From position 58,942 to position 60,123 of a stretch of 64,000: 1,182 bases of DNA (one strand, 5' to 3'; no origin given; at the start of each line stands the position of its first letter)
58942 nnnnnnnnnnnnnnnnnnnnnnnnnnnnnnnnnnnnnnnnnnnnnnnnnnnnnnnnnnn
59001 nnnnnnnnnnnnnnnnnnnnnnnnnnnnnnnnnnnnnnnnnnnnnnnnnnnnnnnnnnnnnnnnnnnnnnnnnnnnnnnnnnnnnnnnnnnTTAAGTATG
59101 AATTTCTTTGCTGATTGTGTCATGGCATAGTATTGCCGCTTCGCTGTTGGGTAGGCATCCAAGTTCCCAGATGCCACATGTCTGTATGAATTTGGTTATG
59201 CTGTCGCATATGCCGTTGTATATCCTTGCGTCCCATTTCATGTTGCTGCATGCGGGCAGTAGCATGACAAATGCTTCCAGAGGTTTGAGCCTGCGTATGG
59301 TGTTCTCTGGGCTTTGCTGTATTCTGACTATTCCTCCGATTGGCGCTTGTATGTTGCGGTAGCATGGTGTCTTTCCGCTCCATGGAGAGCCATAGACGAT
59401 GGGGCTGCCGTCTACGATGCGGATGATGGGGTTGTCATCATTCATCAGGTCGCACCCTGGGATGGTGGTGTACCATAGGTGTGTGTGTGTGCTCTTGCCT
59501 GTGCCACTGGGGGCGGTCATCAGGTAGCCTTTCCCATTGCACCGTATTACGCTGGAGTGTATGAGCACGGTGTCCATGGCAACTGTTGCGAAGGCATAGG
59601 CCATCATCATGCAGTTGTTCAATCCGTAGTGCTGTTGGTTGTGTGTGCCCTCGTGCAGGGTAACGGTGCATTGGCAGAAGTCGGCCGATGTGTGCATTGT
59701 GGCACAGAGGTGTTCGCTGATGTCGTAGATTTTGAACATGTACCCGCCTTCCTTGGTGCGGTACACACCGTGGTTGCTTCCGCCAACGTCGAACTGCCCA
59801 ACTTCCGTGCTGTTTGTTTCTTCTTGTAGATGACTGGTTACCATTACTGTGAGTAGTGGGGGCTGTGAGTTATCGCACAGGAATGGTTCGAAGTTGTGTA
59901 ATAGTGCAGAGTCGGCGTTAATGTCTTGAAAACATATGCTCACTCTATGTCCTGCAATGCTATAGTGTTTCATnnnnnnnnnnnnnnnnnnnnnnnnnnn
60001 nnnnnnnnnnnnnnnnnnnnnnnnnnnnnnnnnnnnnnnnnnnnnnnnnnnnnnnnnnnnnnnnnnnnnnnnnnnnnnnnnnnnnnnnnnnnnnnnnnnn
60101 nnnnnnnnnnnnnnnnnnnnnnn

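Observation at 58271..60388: HprK-like kinase + S24/S26-type peptidase + PqqD-like protein: a RiPP-style maturation cassette with no cyclase and no obvious precursor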

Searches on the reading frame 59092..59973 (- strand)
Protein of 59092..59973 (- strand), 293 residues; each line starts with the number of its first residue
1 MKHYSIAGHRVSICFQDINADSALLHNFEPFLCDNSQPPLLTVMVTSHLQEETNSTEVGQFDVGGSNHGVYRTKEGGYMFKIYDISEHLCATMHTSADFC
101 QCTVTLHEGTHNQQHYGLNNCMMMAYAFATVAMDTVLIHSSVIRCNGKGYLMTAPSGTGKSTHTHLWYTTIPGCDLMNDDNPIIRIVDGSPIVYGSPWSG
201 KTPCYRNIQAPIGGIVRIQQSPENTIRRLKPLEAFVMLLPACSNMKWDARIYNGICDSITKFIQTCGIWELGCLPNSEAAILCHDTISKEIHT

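Call 3: search_protein_families(library=pfam, proteins=[window:59095-59973:-], max_evalue=1)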
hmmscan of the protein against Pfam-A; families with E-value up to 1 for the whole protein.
seq(293 aa): 3 families
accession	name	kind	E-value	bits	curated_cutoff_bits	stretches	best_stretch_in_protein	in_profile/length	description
PF19082.5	DUF5773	-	0.051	14.2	25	0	172-210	90-126/177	Family of unknown function (DUF5773)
PF13555.12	AAA_29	-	0.27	11.5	27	1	141-162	15-37/61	P-loop containing region of AAA domain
PF13479.12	AAA_24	-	0.31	11.3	27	0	192-212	6-26/195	AAA domain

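Call 4: search_protein_families(library=ncbifam, proteins=[window:59095-59973:-], max_evalue=1)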
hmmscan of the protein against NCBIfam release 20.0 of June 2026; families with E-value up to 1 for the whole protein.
seq(293 aa): 5 families
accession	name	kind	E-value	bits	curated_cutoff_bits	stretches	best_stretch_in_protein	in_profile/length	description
TIGR04352.1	HprK_rel_A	equivalog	5.4e-06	25.7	200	1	124-189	85-148/280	HprK-related kinase A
TIGR04249.1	SCM_chp_ScmC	equivalog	0.00029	20.3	125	1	107-164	98-154/292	SynChlorMet cassette protein ScmC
NF005788.0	PRK07608.1-3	equivalog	0.028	13.2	478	1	242-270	40-67/388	UbiH/UbiF family hydroxylase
TIGR04355.1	HprK_rel_B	hypoth_equivalog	0.11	11.6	200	1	131-184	140-191/351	HprK-related kinase B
TIGR00679.1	hpr-ser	equivalog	0.21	10.8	240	1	134-162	130-158/300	HPr(Ser) kinase/phosphatase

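Call 5: find_homologous_proteins(query=window:59095-59973:-)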
Query seq(293 aa) (293 aa): 7961 proteins with E <= 0.001 among 8000 candidates; the best 120 are listed.
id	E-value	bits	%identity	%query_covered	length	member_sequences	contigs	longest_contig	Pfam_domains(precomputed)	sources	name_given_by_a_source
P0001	5.5e-203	690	99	100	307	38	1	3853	PF27840.1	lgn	-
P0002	8.6e-160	549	80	100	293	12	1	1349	PF27840.1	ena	-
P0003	1.1e-152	525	77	100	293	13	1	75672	PF27840.1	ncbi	-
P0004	4.0e-150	517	72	100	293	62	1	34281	PF27840.1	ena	-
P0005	1.1e-147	509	72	100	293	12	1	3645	PF27840.1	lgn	-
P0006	7.3e-147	506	72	100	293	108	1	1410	PF27840.1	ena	-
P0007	3.3e-146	504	72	100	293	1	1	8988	PF27840.1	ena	-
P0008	1.5e-145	502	72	100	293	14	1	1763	PF27840.1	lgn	-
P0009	1.7e-144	498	72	100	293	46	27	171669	PF27840.1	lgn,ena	-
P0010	9.3e-144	496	71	100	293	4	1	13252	PF27840.1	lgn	-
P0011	1.1e-143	496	71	100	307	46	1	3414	PF27840.1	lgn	-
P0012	5.4e-143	493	71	99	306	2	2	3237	PF27840.1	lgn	-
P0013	6.8e-143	493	73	100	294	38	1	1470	PF27840.1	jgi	jgi:hypothetical protein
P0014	5.2e-142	490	70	100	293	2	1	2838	PF27840.1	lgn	-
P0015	3.2e-141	488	71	99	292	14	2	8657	PF27840.1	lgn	-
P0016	1.5e-140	486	69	99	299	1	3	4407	PF27840.1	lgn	-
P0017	4.3e-140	484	68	99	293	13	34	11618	PF27840.1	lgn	-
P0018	5.8e-140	484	71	99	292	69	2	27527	PF27840.1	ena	-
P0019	3.4e-139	481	69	100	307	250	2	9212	PF27840.1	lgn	-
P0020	2.5e-138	478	72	99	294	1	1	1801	PF27840.1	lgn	-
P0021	3.5e-138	478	70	99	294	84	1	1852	PF27840.1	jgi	jgi:hypothetical protein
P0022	1.5e-137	476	70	99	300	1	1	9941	PF27840.1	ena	-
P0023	1.7e-137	475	69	100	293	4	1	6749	PF27840.1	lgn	-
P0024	3.8e-136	471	68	100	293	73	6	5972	PF27840.1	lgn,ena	-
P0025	5.7e-136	470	68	99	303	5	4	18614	PF27840.1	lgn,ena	-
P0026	4.0e-135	468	67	99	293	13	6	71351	PF27840.1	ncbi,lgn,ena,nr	ncbi:MAG: hypothetical protein J6S07_09060 [Bacteroidaceae bacterium]|nr:hypothetical protein [Bacte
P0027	9.7e-135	466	67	99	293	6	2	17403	PF27840.1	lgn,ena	-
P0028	1.7e-134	466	67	100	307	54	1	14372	PF27840.1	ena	-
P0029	7.3e-133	460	67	98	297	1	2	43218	PF27840.1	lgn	-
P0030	3.7e-132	458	65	98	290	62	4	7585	PF27840.1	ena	-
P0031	7.5e-132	457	67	99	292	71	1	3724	PF27840.1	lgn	-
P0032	1.5e-131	456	66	100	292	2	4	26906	PF27840.1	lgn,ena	-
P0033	3.0e-131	455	67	98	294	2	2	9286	PF27840.1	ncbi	-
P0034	1.2e-130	453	65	99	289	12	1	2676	PF27840.1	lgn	-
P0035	1.6e-130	453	65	100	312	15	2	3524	PF27840.1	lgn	-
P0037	5.9e-130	451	64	100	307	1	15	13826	PF27840.1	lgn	-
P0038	1.8e-129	449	67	94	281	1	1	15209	PF27840.1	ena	-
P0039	6.9e-129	447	65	99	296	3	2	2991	PF27840.1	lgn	-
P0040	1.2e-128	446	65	99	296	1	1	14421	PF27840.1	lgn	-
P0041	3.2e-128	445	65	99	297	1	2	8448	PF27840.1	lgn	-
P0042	1.4e-127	443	65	99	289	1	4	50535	PF27840.1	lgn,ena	-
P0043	5.2e-127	441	64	100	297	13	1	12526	PF27840.1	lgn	-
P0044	8.0e-127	440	65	99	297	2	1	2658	PF27840.1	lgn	-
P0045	1.6e-125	436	65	99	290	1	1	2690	PF27840.1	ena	-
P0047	3.5e-125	435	65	99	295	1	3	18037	PF27840.1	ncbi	-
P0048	8.9e-125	434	65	98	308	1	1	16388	PF27840.1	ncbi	-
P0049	1.7e-124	433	62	98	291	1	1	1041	PF27840.1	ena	-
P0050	3.1e-124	432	64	99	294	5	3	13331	PF27840.1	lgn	-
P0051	3.4e-124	432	66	91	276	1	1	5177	PF27840.1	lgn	-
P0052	1.5e-123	430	64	98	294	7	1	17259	PF27840.1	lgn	-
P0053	4.9e-123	428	63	99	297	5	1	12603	PF27840.1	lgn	-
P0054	7.3e-123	427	61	100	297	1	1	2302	PF27840.1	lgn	-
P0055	1.1e-122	427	64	98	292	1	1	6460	PF27840.1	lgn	-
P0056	2.8e-122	425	63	98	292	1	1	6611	PF27840.1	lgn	-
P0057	3.1e-122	425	63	98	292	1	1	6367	PF27840.1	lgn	-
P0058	3.8e-122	425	63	98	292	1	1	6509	PF27840.1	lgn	-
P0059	4.9e-122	425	63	99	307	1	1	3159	PF27840.1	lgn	-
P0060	5.6e-122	424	63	98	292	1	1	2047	PF27840.1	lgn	-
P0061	5.9e-122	424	63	98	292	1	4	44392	PF27840.1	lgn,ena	-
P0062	5.9e-122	424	63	98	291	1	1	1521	PF27840.1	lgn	-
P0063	6.0e-122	424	63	98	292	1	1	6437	PF27840.1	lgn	-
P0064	6.1e-122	424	63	98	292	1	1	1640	PF27840.1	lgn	-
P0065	6.3e-122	424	63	98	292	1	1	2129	PF27840.1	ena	-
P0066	7.4e-122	424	63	98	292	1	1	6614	PF27840.1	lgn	-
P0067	7.8e-122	424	61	98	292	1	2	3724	PF27840.1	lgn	-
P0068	8.5e-122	424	63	98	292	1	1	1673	PF27840.1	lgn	-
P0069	9.1e-122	424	63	98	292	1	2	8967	PF27840.1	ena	-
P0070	9.8e-122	424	63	98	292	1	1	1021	PF27840.1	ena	-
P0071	1.0e-121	424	63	98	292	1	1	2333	PF27840.1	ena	-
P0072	1.0e-121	424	63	98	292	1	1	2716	PF27840.1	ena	-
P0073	1.0e-121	424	63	98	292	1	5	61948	PF27840.1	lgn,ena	-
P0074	1.0e-121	424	63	98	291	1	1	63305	PF27840.1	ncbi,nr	ncbi:MAG: hypothetical protein IJ020_04850 [Bacteroidaceae bacterium]|nr:hypothetical protein [Bacte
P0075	1.4e-121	423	63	98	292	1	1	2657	PF27840.1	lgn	-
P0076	1.5e-121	423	63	98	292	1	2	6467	PF27840.1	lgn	-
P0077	1.9e-121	423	63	98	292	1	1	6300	PF27840.1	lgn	-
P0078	1.9e-121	423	63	98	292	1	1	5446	PF27840.1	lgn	-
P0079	2.1e-121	423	63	98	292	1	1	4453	PF27840.1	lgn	-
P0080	3.9e-121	422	63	98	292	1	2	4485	PF27840.1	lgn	-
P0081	4.0e-121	422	63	98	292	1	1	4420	PF27840.1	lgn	-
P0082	5.5e-121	421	63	98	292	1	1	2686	PF27840.1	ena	-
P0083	5.5e-121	421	63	98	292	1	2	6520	PF27840.1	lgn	-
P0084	6.0e-121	421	63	98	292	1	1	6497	PF27840.1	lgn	-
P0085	7.2e-121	421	63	98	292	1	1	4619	PF27840.1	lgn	-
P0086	7.2e-121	421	63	98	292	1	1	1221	PF27840.1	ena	-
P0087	7.7e-121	421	63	98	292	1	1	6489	PF27840.1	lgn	-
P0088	1.0e-120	420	63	98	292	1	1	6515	PF27840.1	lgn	-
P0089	1.4e-120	420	62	98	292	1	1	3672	PF27840.1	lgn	-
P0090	1.6e-120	420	62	98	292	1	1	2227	PF27840.1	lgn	-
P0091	1.7e-120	420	60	99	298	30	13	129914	PF27840.1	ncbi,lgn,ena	-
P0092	1.8e-120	420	60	98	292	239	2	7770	PF27840.1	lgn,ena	-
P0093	2.2e-120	419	62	98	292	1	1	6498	PF27840.1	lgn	-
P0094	2.5e-120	419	60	98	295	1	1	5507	PF27840.1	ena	-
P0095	2.9e-120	419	60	98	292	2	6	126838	PF27840.1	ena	-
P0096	3.1e-120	419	62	98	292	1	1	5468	PF27840.1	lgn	-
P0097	3.9e-120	418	60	98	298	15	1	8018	PF27840.1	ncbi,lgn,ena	-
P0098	4.4e-120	418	60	98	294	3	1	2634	PF27840.1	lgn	-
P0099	4.6e-120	418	61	98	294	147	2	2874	PF27840.1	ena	-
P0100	7.2e-120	418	61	98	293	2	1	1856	PF27840.1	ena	-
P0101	7.5e-120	417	62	98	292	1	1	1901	PF27840.1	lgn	-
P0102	1.9e-119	416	62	95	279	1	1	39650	PF27840.1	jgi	-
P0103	2.2e-119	416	62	98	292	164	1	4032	PF27840.1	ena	-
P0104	8.5e-119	414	62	98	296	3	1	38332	PF27840.1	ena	-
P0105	8.6e-119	414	60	98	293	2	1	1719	PF27840.1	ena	-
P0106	1.6e-118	413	60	98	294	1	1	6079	PF27840.1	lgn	-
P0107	2.0e-118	413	60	98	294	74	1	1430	PF27840.1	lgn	-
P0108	2.6e-118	412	59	98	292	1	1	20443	PF27840.1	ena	-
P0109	2.9e-118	412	61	98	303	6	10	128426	PF27840.1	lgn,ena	-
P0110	3.3e-118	412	62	99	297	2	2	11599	PF27840.1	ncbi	-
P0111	4.0e-118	412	61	98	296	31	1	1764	PF27840.1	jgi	-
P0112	4.7e-118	412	60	97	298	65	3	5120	PF27840.1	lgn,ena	-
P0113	4.9e-118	412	60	99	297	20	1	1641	PF27840.1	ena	-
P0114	6.4e-118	411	61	98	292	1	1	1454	PF27840.1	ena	-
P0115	1.8e-117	410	60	98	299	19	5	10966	PF27840.1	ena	-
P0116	1.9e-117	410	65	90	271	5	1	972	PF27840.1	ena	-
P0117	5.0e-117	408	58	97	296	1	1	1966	PF27840.1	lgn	-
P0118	9.1e-117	407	59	99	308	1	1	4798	PF27840.1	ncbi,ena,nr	ncbi:MAG: hypothetical protein HUK03_08225 [Bacteroidaceae bacterium]|nr:hypothetical protein [Bacte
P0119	1.2e-116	407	60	98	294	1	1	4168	PF27840.1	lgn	-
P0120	1.5e-116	407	60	98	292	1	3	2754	PF27840.1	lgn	-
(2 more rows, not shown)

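Call 6: find_encoding_contigs(protein=P0009, flank=8000, max_places=3)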
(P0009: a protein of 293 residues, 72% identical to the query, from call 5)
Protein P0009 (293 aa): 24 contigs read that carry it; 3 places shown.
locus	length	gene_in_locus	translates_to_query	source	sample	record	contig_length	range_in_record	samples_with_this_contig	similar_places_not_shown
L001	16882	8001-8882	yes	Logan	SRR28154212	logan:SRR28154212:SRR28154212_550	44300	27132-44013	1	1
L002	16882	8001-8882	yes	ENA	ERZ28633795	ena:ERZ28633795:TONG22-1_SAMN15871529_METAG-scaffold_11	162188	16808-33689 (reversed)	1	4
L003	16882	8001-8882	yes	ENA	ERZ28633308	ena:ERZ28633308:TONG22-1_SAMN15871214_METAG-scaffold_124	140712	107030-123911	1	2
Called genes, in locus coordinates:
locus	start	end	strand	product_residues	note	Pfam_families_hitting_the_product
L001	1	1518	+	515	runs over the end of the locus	PF12072:RNase_Y_N, PF00013:KH_1, PF08668:HDOD (faint), PF01966:HD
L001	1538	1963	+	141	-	-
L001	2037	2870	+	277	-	PF22461:SLBB_2 (faint), PF02563:Poly_export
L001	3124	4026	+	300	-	PF08842:Mfa2, PF20200:DUF6562 (weak)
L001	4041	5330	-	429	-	PF03631:Virul_fac_BrkB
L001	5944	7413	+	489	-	PF00089:Trypsin, PF10459:Peptidase_S46 (faint), PF13365:Trypsin_2, PF00595:PDZ, PF13180:PDZ_2, PF17820:PDZ_6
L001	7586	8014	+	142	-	-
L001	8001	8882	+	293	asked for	PF27840:ScmC (weak)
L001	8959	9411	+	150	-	-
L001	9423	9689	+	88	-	PF05402:PqqD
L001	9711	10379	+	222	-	PF03458:Gly_transporter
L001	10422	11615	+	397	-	PF17116:T9SS_plug_1st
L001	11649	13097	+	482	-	PF13440:Polysacc_synt_3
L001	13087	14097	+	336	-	PF00535:Glycos_transf_2, PF10111:Glyco_tranf_2_2, PF13641:Glyco_tranf_2_3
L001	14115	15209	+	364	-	PF13641:Glyco_tranf_2_3 (weak), PF00535:Glycos_transf_2, PF10111:Glyco_tranf_2_2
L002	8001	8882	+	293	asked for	PF27840:ScmC (weak)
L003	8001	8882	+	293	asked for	PF27840:ScmC (weak)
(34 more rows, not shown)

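Call 7: find_encoding_contigs(protein=P0091, flank=8000, max_places=3)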
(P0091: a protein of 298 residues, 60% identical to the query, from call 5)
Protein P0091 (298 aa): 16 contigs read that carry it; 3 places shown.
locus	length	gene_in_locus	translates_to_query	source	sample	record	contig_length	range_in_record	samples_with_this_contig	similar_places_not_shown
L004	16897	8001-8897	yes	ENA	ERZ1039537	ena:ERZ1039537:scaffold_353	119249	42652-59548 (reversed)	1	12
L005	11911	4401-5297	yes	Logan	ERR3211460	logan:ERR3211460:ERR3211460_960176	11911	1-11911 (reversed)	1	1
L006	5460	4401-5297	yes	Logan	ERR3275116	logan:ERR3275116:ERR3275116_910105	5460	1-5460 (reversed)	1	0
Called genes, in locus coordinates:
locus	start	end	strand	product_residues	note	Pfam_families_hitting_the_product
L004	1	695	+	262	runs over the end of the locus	PF00106:adh_short, PF08659:KR, PF13561:adh_short_C2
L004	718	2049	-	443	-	PF01595:CNNM, PF00571:CBS (weak), PF03471:CorC_HlyC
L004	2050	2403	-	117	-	PF00436:SSB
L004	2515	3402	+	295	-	PF03372:Exo_endo_phos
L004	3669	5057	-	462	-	PF06965:Na_H_antiport_1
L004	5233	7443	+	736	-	PF26550:Tricorn_2nd (faint), PF00930:DPPIV_N, PF02129:Peptidase_S15, PF12697:Abhydrolase_6 (faint), PF00326:Peptidase_S9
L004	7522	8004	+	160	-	-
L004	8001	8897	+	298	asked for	PF27840:ScmC (weak)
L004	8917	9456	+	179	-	PF00717:Peptidase_S24 (weak)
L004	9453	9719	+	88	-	PF05402:PqqD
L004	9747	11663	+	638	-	PF03458:Gly_transporter, PF17116:T9SS_plug_1st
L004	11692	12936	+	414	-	PF07690:MFS_1, PF03092:BT1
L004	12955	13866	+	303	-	PF07313:AmiA-like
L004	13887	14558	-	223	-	PF00702:Hydrolase, PF13419:HAD_2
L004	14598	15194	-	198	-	PF02581:TMP-TENI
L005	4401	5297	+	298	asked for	PF27840:ScmC (weak)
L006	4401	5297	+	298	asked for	PF27840:ScmC (weak)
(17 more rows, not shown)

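Call 15: search_protein_representatives(protein=window:59092-59973:-)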
Query: 293 residues. Proteins with E-value up to 0.001 (for the whole library): 7528; up to 1e-10: 4212; up to 1e-30: 648. The best 150 are listed.
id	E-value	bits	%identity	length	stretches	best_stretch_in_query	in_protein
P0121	3.9e-100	351.1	53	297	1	3-288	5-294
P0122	1.0e-95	336.6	53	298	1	4-287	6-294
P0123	6.2e-82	291.3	45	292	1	3-289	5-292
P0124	5.7e-81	288.2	46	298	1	3-288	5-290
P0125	4.6e-80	285.2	45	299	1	4-288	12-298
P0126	2.9e-77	276.0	47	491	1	4-289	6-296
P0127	1.1e-73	264.2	47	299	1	3-287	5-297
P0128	5.6e-72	258.6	47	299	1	2-281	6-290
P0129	3.9e-70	252.6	44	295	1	4-289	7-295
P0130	4.8e-69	249.0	80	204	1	160-292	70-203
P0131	2.9e-68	246.4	44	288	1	4-288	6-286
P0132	3.1e-68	246.3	42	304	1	4-289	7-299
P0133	7.5e-67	241.8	41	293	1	3-287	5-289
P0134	8.0e-67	241.7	45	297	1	39-289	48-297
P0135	2.5e-66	240.1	40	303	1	4-287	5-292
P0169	1.5e-57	211.2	39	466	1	4-283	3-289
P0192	8.3e-54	199.0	39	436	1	3-289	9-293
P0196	1.7e-53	197.9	38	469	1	4-284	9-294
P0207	9.0e-53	195.6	35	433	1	3-285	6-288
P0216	2.7e-52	194.0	47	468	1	113-288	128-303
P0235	4.0e-51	190.1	39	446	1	3-289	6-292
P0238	9.2e-51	189.0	40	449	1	4-291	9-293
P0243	1.9e-50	188.0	35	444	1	3-288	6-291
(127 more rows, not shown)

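Call 18: find_related_loci(query=A1, collection=genome_contigs, flank=10000)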
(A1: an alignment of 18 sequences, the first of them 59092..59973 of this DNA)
Query A1 (293 aa) in genome_contigs; peptide patterns used: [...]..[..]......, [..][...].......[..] (x = any residue, [..] = any of these).
600 stretches matched a pattern (row limit reached: there are more); 595 encode a relative of the query (tblastn E <= 1e-3); the best 80 are kept; 80 distinct loci.
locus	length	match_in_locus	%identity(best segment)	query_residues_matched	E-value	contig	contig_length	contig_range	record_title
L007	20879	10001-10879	69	1-293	4e-142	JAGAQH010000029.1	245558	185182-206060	MAG: Bacteroidaceae bacterium isolate RGIG8676 Water_deer_Colon-1__c231208, whole genome shotgun sequence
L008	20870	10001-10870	66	1-290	1e-136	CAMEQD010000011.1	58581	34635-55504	MAG: uncultured Prevotellaceae bacterium isolate SRR11489791_bin.12_metaWRAP_v1.3_MAG genome assembly, contig: ERZ114668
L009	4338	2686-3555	67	1-290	6e-137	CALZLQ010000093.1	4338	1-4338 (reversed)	MAG: uncultured Prevotellaceae bacterium isolate SRR3178346_bin.9_metaWRAP_v1.3_MAG genome assembly, contig: ERZ8974994.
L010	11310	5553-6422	60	3-290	4e-124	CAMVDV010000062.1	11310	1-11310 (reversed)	MAG TPA_asm: uncultured Prevotellaceae bacterium isolate SRR8387715_bin.115_metaWRAP_v1.3_MAG genome assembly, contig: E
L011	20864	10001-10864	60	3-289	9e-124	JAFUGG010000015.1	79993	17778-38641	MAG: Bacteroidaceae bacterium isolate RGIG4467 Roe_deer_Omasum-5__c1025, whole genome shotgun sequence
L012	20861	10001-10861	60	3-288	8e-122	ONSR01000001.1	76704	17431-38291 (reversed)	uncultured Prevotellaceae bacterium isolate RUG606 genome assembly, contig: scaffold_142, whole genome shotgun sequence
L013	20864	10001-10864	60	3-289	1e-121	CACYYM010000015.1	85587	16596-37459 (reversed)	MAG: uncultured Bacteroidales bacterium isolate RUG12391 genome assembly, contig: RUG12391_asm_15, whole genome shotgun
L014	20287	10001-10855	60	4-287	2e-120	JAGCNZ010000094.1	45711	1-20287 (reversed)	MAG: Bacteroidaceae bacterium isolate RGIG9965 Yak_Reticulum-2__c746738, whole genome shotgun sequence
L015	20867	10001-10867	59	3-290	2e-118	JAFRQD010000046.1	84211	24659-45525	MAG: Bacteroidaceae bacterium isolate RGIG2699 Goat_Omasum-3__c430095, whole genome shotgun sequence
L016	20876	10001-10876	52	3-291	2e-108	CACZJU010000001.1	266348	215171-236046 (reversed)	MAG: uncultured Bacteroidales bacterium isolate RUG12681 genome assembly, contig: RUG12681_asm_1, whole genome shotgun s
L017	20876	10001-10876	56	1-289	4e-108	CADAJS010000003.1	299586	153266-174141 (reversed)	MAG: uncultured Bacteroidales bacterium isolate RUG13359 genome assembly, contig: RUG13359_asm_3, whole genome shotgun s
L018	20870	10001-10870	53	4-290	3e-107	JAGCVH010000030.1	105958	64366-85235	MAG: Bacteroidaceae bacterium isolate RGIG10155 Yak_Rumen-4__c729726, whole genome shotgun sequence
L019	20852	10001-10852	57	4-287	8e-112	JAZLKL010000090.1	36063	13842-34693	MAG: Bacteroidaceae bacterium isolate T1900044959_TA20190016.MAGScoT_cleanbin_000039 SGB_3914_k141_1046331, whole genome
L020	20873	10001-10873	53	2-288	3e-94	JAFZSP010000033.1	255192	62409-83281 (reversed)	MAG: Bacteroidaceae bacterium isolate RGIG8060 Water_buffalos_Rumen-1__c333852, whole genome shotgun sequence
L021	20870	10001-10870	51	3-288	1e-92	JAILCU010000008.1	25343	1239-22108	MAG: Bacteroidales bacterium isolate RUI002 k141_13829312_flag=0_multi=40.9841_len=25343, whole genome shotgun sequence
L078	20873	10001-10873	38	4-290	5e-65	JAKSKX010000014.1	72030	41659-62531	MAG: Paludibacteraceae bacterium isolate Horse_feces84 MAG084_14, whole genome shotgun sequence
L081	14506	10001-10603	49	90-291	5e-63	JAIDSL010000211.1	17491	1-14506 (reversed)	MAG: Muribaculaceae bacterium isolate SC0363_S10_6 SC0363_S10_6_contig_211, whole genome shotgun sequence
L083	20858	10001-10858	38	1-283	4e-63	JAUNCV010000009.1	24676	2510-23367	MAG: Bacteroidales bacterium isolate S22M_St_48 NODE_1195_length_24676_cov_5.543885, whole genome shotgun sequence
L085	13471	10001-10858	38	4-280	3e-62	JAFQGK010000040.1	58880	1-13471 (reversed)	MAG: Bacteroidales bacterium isolate RGIG1796 Goat_Cecum-4__c480994, whole genome shotgun sequence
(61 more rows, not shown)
